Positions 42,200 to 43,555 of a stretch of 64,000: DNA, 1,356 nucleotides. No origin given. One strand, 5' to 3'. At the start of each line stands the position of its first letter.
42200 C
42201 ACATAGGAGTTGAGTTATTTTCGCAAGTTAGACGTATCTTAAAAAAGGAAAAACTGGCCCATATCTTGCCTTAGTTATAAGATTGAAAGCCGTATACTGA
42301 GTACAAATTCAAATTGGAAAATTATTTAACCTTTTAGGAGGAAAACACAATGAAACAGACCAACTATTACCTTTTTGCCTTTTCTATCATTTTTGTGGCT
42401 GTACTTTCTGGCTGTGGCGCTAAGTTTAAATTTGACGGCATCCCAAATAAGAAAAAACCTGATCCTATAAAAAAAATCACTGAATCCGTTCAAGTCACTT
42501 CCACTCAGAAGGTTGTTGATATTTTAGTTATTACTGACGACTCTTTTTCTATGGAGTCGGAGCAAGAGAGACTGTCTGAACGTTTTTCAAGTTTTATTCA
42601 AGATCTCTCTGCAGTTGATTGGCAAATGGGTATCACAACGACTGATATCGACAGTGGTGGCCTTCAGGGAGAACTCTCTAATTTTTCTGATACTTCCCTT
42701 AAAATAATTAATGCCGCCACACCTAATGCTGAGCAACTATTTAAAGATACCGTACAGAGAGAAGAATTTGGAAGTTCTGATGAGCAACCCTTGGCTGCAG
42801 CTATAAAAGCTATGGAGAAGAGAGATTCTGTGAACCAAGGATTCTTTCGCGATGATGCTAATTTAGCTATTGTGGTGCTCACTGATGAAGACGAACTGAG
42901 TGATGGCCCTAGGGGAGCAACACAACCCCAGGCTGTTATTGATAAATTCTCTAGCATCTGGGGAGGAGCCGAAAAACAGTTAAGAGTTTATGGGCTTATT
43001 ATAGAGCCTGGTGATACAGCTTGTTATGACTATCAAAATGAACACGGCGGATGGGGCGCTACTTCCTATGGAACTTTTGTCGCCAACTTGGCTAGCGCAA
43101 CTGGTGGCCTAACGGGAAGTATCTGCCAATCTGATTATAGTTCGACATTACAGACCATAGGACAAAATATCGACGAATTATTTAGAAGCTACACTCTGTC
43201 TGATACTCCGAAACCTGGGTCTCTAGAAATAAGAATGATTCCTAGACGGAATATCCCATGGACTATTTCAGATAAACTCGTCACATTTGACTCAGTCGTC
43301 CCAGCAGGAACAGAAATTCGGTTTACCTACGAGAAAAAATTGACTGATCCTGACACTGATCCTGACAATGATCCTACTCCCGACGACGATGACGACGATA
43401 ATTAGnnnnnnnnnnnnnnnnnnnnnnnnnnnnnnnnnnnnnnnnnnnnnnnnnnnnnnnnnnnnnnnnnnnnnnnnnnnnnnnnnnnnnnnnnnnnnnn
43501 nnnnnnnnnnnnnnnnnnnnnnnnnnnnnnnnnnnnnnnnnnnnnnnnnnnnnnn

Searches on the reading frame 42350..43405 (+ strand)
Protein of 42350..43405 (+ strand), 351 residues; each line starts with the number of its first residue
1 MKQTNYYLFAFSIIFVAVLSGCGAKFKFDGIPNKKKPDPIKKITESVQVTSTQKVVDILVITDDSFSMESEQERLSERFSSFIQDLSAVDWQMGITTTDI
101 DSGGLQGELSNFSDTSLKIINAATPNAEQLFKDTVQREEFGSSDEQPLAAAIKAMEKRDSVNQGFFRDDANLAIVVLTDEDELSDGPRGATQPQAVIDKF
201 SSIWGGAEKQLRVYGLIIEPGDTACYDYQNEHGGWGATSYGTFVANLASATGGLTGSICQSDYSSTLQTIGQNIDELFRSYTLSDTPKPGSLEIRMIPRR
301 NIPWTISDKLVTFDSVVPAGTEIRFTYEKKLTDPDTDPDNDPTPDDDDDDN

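Call 10: search_protein_families(library=pfam, proteins=[window:42350-43405:+], max_evalue=0.01)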
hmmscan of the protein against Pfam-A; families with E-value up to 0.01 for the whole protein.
window:42350-43405:+ (351 aa): 1 family
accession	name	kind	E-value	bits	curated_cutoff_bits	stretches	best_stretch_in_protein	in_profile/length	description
PF00092.34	VWA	-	0.0071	17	23.8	0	57-198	1-125/174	von Willebrand factor type A domain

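Call 38: search_protein_families(library=ncbifam, proteins=[window:42350-43405:+], max_evalue=0.1)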
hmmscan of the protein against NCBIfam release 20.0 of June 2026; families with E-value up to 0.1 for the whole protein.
window:42350-43405:+ (351 aa): 2 families
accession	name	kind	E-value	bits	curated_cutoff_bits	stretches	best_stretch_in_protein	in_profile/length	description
NF052240.1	MIDASAdhsBdello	equivalog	1.9e-28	99.7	700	2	42-152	43-155/378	MIDAS family adhesin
NF033765.2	gliding_CglD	equivalog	1e-05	23.5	400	1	48-104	637-695/1124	adventurous gliding motility lipoprotein CglD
